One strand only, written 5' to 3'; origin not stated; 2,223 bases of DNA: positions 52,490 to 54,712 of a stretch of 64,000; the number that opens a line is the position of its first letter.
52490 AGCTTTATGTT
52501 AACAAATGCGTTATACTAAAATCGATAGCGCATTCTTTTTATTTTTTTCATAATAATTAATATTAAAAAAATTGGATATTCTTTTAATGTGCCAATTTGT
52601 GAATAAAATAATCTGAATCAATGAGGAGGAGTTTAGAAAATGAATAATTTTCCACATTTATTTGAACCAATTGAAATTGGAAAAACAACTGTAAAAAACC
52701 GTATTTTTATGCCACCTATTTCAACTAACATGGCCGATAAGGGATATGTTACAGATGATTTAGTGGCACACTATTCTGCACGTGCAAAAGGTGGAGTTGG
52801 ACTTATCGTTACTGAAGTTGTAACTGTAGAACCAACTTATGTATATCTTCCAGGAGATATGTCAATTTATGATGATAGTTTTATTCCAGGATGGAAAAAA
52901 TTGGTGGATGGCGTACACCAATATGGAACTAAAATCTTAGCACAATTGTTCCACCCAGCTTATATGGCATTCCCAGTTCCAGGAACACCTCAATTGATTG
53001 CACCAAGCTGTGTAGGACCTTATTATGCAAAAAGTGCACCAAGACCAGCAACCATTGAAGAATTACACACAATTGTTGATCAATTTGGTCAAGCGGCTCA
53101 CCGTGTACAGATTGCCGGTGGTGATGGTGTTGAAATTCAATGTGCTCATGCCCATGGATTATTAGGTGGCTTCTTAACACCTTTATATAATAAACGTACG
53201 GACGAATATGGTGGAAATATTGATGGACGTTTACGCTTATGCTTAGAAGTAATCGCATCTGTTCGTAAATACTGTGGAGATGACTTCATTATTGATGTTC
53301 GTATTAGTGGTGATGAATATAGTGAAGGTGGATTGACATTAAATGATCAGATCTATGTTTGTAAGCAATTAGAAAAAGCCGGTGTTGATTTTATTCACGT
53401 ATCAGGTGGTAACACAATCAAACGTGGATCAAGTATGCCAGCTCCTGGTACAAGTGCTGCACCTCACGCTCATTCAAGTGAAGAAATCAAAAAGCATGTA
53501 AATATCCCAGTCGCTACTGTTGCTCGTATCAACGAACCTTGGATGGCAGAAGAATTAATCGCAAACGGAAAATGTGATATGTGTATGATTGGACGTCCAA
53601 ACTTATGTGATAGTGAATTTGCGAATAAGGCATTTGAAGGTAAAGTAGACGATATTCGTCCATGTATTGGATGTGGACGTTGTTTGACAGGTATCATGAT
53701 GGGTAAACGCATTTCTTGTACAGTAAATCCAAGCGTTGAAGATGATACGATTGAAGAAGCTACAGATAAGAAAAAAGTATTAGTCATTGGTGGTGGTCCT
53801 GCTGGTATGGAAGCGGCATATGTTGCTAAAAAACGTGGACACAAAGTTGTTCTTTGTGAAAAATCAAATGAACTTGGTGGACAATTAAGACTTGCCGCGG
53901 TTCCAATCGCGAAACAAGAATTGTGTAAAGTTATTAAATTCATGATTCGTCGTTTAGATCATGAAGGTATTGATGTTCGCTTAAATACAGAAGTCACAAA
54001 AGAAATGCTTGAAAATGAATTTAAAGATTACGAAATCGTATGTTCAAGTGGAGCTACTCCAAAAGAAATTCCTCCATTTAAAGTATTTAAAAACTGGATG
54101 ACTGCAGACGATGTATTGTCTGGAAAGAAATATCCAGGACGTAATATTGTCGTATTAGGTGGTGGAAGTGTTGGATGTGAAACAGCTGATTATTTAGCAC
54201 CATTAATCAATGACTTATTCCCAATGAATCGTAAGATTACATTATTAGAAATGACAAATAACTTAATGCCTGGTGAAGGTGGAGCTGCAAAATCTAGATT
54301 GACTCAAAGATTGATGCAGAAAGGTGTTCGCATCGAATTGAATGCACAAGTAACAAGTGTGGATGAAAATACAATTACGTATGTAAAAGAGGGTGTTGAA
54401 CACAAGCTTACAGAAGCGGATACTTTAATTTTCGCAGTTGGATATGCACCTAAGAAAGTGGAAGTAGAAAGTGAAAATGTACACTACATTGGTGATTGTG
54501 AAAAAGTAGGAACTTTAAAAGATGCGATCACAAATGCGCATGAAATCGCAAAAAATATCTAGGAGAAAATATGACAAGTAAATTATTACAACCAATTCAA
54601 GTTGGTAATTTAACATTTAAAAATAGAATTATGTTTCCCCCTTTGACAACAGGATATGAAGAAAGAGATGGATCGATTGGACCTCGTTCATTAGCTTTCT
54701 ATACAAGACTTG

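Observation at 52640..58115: Tandem paralogous OYE-FAD fused flavin oxidoreductases (640 and 667 aa) followed by a radical SAM/SPASM enzyme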

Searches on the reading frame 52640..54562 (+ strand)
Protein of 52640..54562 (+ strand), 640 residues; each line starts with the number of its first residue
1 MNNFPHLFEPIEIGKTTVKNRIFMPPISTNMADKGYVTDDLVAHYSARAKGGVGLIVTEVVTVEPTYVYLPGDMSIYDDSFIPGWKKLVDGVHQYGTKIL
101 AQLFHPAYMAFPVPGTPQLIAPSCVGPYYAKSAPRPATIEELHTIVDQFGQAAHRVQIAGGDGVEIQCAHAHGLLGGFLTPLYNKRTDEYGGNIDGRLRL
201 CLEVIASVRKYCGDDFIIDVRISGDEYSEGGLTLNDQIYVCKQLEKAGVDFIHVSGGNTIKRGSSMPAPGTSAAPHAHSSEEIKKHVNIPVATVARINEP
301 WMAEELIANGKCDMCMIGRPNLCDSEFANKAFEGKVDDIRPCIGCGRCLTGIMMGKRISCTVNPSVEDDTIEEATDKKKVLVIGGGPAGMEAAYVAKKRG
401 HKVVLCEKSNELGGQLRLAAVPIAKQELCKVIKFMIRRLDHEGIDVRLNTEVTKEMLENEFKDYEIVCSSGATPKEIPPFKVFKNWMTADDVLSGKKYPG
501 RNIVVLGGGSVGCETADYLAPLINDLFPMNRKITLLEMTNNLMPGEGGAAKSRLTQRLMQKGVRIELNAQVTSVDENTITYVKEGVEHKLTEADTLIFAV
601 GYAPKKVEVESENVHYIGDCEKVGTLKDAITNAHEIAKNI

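Call 4: search_protein_families(library=pfam, proteins=[window:52640-54562:+])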
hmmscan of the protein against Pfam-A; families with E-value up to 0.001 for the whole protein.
window:52640-54562:+ (640 aa): 14 families
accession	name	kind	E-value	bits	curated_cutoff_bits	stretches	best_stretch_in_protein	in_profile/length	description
PF00724.26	Oxidored_FMN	-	1.3e-65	222.4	27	1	7-335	2-339/342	NADH:flavin oxidoreductase / NADH oxidase family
PF07992.20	Pyr_redox_2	-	6.3e-29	101.7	26.1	1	378-614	1-249/291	Pyridine nucleotide-disulphide oxidoreductase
PF00070.33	Pyr_redox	-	6.1e-20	72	22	2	502-578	1-70/82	Pyridine nucleotide-disulphide oxidoreductase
PF01266.30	DAO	-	3.5e-12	47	27.9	1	379-414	1-37/353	FAD dependent oxidoreductase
PF12831.13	FAD_oxidored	-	4.8e-11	43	27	1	380-423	2-45/416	FAD dependent oxidoreductase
PF13738.12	Pyr_redox_3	-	5.6e-11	42.7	30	2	488-609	152-274/305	Pyridine nucleotide-disulphide oxidoreductase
PF13450.12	NAD_binding_8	-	1.8e-09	38.1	21.9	1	382-417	1-36/68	NAD(P)-binding Rossmann-like domain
PF03486.20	HI0933_like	-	5.2e-09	36.3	50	1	379-419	2-42/244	HI0933-like protein Rossmann domain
PF00890.30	FAD_binding_2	-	7.4e-09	35.7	20.4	1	380-419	2-41/414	FAD binding domain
PF01134.28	GIDA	-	8.8e-09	35.3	22.1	1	379-448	1-76/391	Glucose inhibited division protein A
PF01262.27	AlaDh_PNT_C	-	2.5e-07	30.8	23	1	376-474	27-103/214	Alanine dehydrogenase/PNT, C-terminal domain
PF01946.23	Thi4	-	2.5e-06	27.3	26.2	1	378-415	18-56/235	Thi4 family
PF13241.12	NAD_binding_7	-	6.3e-06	27.2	22.1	0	376-422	6-54/104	Putative NAD(P)-binding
PF04481.18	DUF561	-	0.00065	19.4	21.6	0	232-297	129-195/243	Protein of unknown function (DUF561)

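Call 5: search_protein_families(library=ncbifam, proteins=[window:52640-54562:+])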
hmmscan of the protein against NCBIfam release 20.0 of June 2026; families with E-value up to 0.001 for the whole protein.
window:52640-54562:+ (640 aa): 95 families (the best 25 are shown)
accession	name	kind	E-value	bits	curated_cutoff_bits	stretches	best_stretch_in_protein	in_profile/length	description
NF041087.1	bile_acid_BaiCD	equivalog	1.5e-141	472.6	825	1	4-640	1-642/642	bile acid Fe-S flavoenzyme BaiCD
TIGR03997.1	mycofact_OYE_2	equivalog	1.2e-140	469.9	793.15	1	6-640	1-645/645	mycofactocin system FadH/OYE family oxidoreductase 2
NF045599.1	bili_reduct_long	exception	1.1e-134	450.1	750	1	7-640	1-641/641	bilirubin reductase, long form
NF045592.1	bili_reduct_N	equivalog_domain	2.2e-66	224.4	425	1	7-363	2-363/363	bilirubin reductase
TIGR03996.1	mycofact_OYE_1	hypoth_equivalog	6.4e-63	213.3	627.9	1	8-632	3-628/633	mycofactocin system FadH/OYE family oxidoreductase 1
NF010047.0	PRK13523.1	equivalog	2.3e-62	211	431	1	6-333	4-322/339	NADPH dehydrogenase NamA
NF006101.0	PRK08255.1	equivalog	2.7e-61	207.7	1078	1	4-328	396-727/768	bifunctional salicylyl-CoA 5-hydroxylase/oxidoreductase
NF007899.0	PRK10605.1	subfamily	4.5e-35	121.6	403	2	131-258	146-275/365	N-ethylmaleimide reductase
TIGR01350.1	lipoamide_DH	equivalog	1.3e-22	80.1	408.8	2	451-615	120-280/461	dihydrolipoyl dehydrogenase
NF004991.0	PRK06370.1-3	subfamily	1.9e-17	63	620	1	461-612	165-310/509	FAD-containing oxidoreductase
NF009410.0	PRK12771.1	subfamily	3.8e-17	62.1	516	1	374-517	135-285/566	NAD(P)-binding protein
NF003585.0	PRK05249.1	equivalog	2e-16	59.7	465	2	437-613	118-282/464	Si-specific NAD(P)(+) transhydrogenase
NF004943.0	PRK06292.2-1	equivalog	7.3e-16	58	432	1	429-605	103-271/456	dihydrolipoyl dehydrogenase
TIGR02053.1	MerA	equivalog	5.9e-15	55.2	454.45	2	462-606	128-270/465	mercury(II) reductase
NF003437.0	PRK04965.1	equivalog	9.7e-15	54.4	392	2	501-605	142-240/378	NADH:flavorubredoxin reductase NorW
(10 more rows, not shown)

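Call 19: find_homologous_proteins(query=window:52640-54562:+, max_evalue=1e-50)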
Query window:52640-54562:+ (640 aa): 7058 proteins with E <= 1e-50 among 8000 candidates; the best 120 are listed.
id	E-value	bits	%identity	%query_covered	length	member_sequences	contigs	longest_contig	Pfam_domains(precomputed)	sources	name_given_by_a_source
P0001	0.0e+0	1248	83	100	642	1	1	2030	PF00724.27,PF13450.13,PF07992.21,PF00070.34,PF03486.21,PF01134.29,PF12831.14,PF01946.24,PF01266.31,PF00890.31,PF13738.13,PF01262.28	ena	-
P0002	0.0e+0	1244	84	100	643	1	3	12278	PF00724.27,PF13450.13,PF07992.21,PF00070.34,PF03486.21,PF01134.29,PF12831.14,PF01946.24,PF01266.31,PF00890.31,PF13738.13,PF01262.28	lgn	-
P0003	0.0e+0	1244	84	100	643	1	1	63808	PF00724.27,PF13450.13,PF07992.21,PF00070.34,PF03486.21,PF01134.29,PF12831.14,PF01946.24,PF01266.31,PF00890.31,PF13738.13,PF01262.28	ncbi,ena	-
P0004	0.0e+0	1244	83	100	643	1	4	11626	PF00724.27,PF13450.13,PF07992.21,PF00070.34,PF03486.21,PF01134.29,PF12831.14,PF01946.24,PF01266.31,PF00890.31,PF13738.13,PF01262.28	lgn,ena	-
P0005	0.0e+0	1244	83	100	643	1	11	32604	PF00724.27,PF13450.13,PF07992.21,PF00070.34,PF03486.21,PF01134.29,PF12831.14,PF01946.24,PF01266.31,PF00890.31,PF13738.13,PF01262.28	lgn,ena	-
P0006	0.0e+0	1244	83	100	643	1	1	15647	PF00724.27,PF13450.13,PF07992.21,PF00070.34,PF03486.21,PF01134.29,PF12831.14,PF01946.24,PF01266.31,PF00890.31,PF13738.13,PF01262.28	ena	-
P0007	0.0e+0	1243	83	100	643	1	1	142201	PF00724.27,PF13450.13,PF07992.21,PF00070.34,PF03486.21,PF01134.29,PF12831.14,PF01946.24,PF01266.31,PF00890.31,PF13738.13,PF01262.28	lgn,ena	-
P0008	0.0e+0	1243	83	100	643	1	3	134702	PF00724.27,PF13450.13,PF07992.21,PF00070.34,PF03486.21,PF01134.29,PF12831.14,PF01946.24,PF01266.31,PF00890.31,PF13738.13,PF01262.28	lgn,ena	-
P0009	0.0e+0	1243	83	100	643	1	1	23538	PF00724.27,PF13450.13,PF07992.21,PF00070.34,PF03486.21,PF01134.29,PF12831.14,PF01946.24,PF01266.31,PF00890.31,PF13738.13,PF01262.28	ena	-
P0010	0.0e+0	1243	83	100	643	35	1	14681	PF01266.31,PF00724.27,PF13450.13,PF00890.31,PF07992.21,PF00070.34,PF13738.13,PF03486.21,PF01262.28,PF01134.29,PF12831.14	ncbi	-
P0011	0.0e+0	1243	83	100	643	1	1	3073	PF00724.27,PF13450.13,PF07992.21,PF00070.34,PF03486.21,PF01134.29,PF12831.14,PF01946.24,PF01266.31,PF00890.31,PF13738.13,PF01262.28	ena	-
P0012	0.0e+0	1243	83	100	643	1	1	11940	PF00724.27,PF13450.13,PF07992.21,PF00070.34,PF03486.21,PF01134.29,PF12831.14,PF01946.24,PF01266.31,PF00890.31,PF13738.13,PF01262.28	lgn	-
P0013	0.0e+0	1243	83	100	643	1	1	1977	PF00724.27,PF13450.13,PF07992.21,PF00070.34,PF03486.21,PF01134.29,PF12831.14,PF01946.24,PF01266.31,PF00890.31,PF13738.13,PF01262.28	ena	-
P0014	0.0e+0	1243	83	100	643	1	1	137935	PF00724.27,PF13450.13,PF07992.21,PF00070.34,PF03486.21,PF01134.29,PF12831.14,PF01946.24,PF01266.31,PF00890.31,PF13738.13,PF01262.28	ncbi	-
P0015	0.0e+0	1243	83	100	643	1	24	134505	PF00724.27,PF13450.13,PF07992.21,PF00070.34,PF03486.21,PF01134.29,PF12831.14,PF01946.24,PF01266.31,PF00890.31,PF13738.13,PF01262.28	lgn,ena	-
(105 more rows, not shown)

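Call 20: find_related_loci(query=window:52640-54562:+, collection=genome_contigs, flank=10000)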
Query window:52640-54562:+ (640 aa) in genome_contigs; peptide patterns used: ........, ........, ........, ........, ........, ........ (x = any residue, [..] = any of these).
79 stretches matched a pattern; 37 encode a relative of the query (tblastn E <= 1e-3); 37 distinct loci.
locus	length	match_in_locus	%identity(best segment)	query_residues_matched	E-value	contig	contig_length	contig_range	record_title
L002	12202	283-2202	99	1-640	0e+0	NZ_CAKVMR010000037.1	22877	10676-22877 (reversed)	MAG: uncultured Holdemanella sp. isolate REFINED_METABAT215_TOP10_CONTIGS_1500_ASSEMBLY_K77_MERGED__Hadza_MoBio_hadza-E-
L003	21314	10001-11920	99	1-640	0e+0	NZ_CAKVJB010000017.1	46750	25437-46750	MAG: uncultured Holdemanella sp. isolate REFINED_METABAT215_TOP10_CONTIGS_1500_ASSEMBLY_K77_MERGED__Hadza_MoBio_hadza-E-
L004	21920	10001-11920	99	1-640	0e+0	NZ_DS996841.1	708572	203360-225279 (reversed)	Holdemanella biformis DSM 3989 Scfld5, whole genome shotgun sequence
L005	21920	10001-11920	98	1-640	0e+0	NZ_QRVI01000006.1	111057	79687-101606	Eubacterium sp. AF22-8LB AF22-8LB.Scaf6, whole genome shotgun sequence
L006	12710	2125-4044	98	1-640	0e+0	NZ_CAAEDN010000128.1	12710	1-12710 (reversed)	MAG: uncultured Holdemanella sp. isolate HGM09869, whole genome shotgun sequence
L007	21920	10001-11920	97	1-640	0e+0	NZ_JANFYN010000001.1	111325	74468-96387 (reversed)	Holdemanella sp. MSK.7.32 KGGEEPME_1, whole genome shotgun sequence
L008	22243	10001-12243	97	1-640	0e+0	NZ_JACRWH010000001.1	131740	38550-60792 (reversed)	Holdemanella hominis strain L34 G9_D3_34_ctg0001, whole genome shotgun sequence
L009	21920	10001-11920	92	1-640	0e+0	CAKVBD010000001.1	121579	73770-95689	MAG: uncultured Bulleidia sp. isolate REFINED_METABAT215_TOP10_CONTIGS_1500_ASSEMBLY_K77_MERGED__Hadza_MoBio_C-REDO_E_2_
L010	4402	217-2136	90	1-640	0e+0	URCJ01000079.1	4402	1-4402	uncultured Solobacterium sp. isolate UMGS869 genome assembly, contig: NODE_4772_length_4402_cov_3.888889, whole genome s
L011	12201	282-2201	90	1-640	0e+0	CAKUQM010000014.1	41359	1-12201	MAG: uncultured Erysipelotrichaceae bacterium isolate REFINED_METABAT215_TOP10_CONTIGS_1500_ASSEMBLY_K77_MERGED__Hadza_M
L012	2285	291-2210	89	1-640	0e+0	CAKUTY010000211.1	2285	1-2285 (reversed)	MAG: uncultured Erysipelotrichaceae bacterium isolate REFINED_METABAT215_TOP10_CONTIGS_1500_ASSEMBLY_K77_MERGED__Hadza_M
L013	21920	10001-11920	89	1-640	0e+0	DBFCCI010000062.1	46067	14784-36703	MAG TPA_asm: Lachnospira sp. isolate MAG5428 k141_36567, whole genome shotgun sequence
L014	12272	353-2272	89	1-640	0e+0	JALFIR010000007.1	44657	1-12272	MAG: Solobacterium sp. isolate SUG716 k141_120557, whole genome shotgun sequence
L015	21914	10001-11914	83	3-640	0e+0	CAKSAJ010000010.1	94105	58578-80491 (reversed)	MAG: uncultured Schaedlerella sp. isolate REFINED_METABAT215_TOP10_CONTIGS_1500_ASSEMBLY_K77_MERGED__Hadza_PheChl_Fiber-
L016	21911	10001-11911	83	4-640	0e+0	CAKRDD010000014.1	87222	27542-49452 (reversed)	MAG: uncultured Mediterraneibacter sp. isolate REFINED_METABAT215_TOP10_CONTIGS_1500_ASSEMBLY_K77_MERGED__Hadza_MoBio_ha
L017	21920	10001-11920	83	3-640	0e+0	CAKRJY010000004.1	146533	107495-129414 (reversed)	MAG: uncultured Lachnospiraceae bacterium isolate REFINED_METABAT215_TOP10_CONTIGS_1500_ASSEMBLY_K77_MERGED__Hadza_MoBio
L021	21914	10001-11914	81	1-640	0e+0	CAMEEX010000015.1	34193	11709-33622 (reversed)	MAG: uncultured Clostridia bacterium isolate SRR11489769_bin.62_metaWRAP_v1.3_MAG genome assembly, contig: ERZ11466722.1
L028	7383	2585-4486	70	1-637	0e+0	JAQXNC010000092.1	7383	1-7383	MAG: Bacillota bacterium isolate SUG1343 k141_631032, whole genome shotgun sequence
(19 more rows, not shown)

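Call 27: search_solved_structures(query=window:52640-54562:+, max_evalue=1e-20)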
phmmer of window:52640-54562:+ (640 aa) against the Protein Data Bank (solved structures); distinct sequences matched with E-value up to 1e-20: 97 (the best 60 are shown).
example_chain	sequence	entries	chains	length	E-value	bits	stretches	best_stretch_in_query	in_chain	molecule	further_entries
1ps9_A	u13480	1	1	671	2.4e-86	293.9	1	4-520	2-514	2,4-dienoyl-CoA reductase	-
6qkg_A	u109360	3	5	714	6.2e-71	243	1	5-636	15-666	NCR A | NCR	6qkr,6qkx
6l6j_A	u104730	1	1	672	2.1e-51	178.5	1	5-578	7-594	Oxidored_FMN domain-containing protein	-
7o0t_A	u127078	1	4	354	9.6e-48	166.4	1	5-339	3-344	NADH:flavin oxidoreductase/NADH oxidase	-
3krz_A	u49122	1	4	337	4.7e-47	164.1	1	8-325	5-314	NADH:flavin oxidoreductase/NADH oxidase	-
3kru_A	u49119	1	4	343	5e-47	164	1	8-325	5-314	NADH:flavin oxidoreductase/NADH oxidase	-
1z41_A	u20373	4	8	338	9.4e-47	163.1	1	7-332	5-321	Probable NADH-dependent flavin oxidoreductase yqjM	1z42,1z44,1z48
3gr7_A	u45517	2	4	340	2.6e-46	161.7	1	7-322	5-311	NADPH dehydrogenase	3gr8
8uaj_A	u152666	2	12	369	3.1e-46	161.4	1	6-331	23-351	NADPH dehydrogenase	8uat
5ogt_A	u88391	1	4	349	3.4e-46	161.3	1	7-332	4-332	Chromate reductase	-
3hf3_A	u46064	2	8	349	3.9e-46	161.1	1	7-332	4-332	Chromate reductase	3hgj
5nux_A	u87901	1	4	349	4.3e-46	161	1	7-332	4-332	Chromate reductase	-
3k30_A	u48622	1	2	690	5.5e-46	160.6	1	6-422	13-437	Histamine dehydrogenase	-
8x0j_A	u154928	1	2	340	8.9e-44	153.3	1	7-320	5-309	NADPH dehydrogenase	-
9iuv_A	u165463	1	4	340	1.1e-43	153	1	7-322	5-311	NADPH dehydrogenase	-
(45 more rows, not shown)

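Call 35: list_cluster_members(proteins=[window:52640-54562:+, window:54571-56574:+, window:56772-58115:+])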
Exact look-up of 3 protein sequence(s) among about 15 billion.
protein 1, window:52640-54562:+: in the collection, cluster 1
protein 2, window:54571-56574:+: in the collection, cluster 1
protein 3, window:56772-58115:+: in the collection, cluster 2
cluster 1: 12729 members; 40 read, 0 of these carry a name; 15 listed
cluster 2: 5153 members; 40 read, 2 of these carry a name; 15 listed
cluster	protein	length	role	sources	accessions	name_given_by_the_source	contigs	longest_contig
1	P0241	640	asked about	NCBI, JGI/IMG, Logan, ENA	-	-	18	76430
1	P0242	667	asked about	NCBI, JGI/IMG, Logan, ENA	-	-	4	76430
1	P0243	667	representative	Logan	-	-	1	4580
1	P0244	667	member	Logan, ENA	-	-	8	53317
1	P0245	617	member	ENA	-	-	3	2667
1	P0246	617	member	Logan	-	-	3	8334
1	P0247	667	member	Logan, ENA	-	-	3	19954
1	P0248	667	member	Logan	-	-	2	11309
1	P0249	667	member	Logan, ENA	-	-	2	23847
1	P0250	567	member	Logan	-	-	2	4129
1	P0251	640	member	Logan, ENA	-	-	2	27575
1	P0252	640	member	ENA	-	-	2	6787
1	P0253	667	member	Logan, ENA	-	-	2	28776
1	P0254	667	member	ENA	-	-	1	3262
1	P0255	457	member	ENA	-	-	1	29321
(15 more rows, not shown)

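Call 57: search_protein_families(library=pfam, proteins=[L008:3556-4026:+, L008:4148-5440:+, L008:5509-6285:-, L008:6552-8135:+, L008:8196-9566:+], max_evalue=0.00001)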
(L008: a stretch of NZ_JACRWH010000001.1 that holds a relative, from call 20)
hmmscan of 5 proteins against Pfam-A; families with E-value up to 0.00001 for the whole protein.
L008:3556-4026:+ (156 aa): 1 family
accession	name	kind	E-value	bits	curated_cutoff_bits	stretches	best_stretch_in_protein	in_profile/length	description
PF00358.26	PTS_EIIA_1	-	2.4e-51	173.1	27.2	1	11-134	3-126/127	phosphoenolpyruvate-dependent sugar phosphotransferase system, EIIA 1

L008:4148-5440:+ (430 aa): 2 families
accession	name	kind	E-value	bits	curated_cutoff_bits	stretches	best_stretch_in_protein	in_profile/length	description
PF01546.33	Peptidase_M20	-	2.4e-20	73.8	24.6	1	86-425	1-205/206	Peptidase family M20/M25/M40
PF04389.22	Peptidase_M28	-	5.1e-10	39.8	21.3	1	75-147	6-78/193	Peptidase family M28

L008:5509-6285:- (258 aa): 2 families
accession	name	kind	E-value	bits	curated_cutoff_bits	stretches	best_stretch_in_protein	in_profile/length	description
PF01418.23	HTH_6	-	3.8e-18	65.7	28.3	1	1-75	1-75/77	Helix-turn-helix domain, rpiR family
PF01380.27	SIS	-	2.1e-09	37.7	25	1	117-233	2-117/131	SIS domain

L008:6552-8135:+ (527 aa): 2 families
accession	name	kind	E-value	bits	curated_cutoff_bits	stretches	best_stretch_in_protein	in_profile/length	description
PF02378.23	PTS_EIIC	-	2e-61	208.3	30.7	1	9-364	1-319/319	Phosphotransferase system, EIIC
PF00367.25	PTS_EIIB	-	1.9e-13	50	27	1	452-484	2-34/34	phosphotransferase system, EIIB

L008:8196-9566:+ (456 aa): 0 families

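Call 62: search_protein_families(library=pfam, proteins=[L015:15975-17351:+, L028:6579-7382:+, L017:8849-9895:+, L021:4809-5603:+], max_evalue=0.00001)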
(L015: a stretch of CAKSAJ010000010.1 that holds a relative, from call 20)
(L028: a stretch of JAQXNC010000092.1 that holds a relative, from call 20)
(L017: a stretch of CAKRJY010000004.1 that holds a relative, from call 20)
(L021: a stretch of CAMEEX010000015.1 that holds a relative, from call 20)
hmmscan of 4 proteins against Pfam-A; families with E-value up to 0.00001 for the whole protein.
L015:15975-17351:+ (458 aa): 1 family
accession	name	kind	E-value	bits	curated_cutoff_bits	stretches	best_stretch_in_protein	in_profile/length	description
PF01554.23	MatE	-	4.9e-54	182.8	24.9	2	36-197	1-161/161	MatE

L028:6579-7382:+ (268 aa): 2 families
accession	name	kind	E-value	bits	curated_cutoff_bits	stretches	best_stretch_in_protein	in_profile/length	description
PF12833.13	HTH_18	-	2.4e-21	76.3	33.6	1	192-265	5-79/80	Helix-turn-helix domain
PF00165.29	HTH_AraC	-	1.7e-16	60.3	26.6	2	230-263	8-40/42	Bacterial regulatory helix-turn-helix proteins, AraC family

L017:8849-9895:+ (348 aa): 1 family
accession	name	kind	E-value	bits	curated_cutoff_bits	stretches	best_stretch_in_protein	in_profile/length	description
PF13515.12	FUSC_2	-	1.3e-14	54.8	25.6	1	214-332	2-125/126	Fusaric acid resistance protein-like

L021:4809-5603:+ (264 aa): 1 family
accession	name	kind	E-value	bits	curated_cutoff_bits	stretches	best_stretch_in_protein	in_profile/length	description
PF11368.13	DUF3169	-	1.5e-61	208.6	31.6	1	16-254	3-249/250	Protein of unknown function (DUF3169)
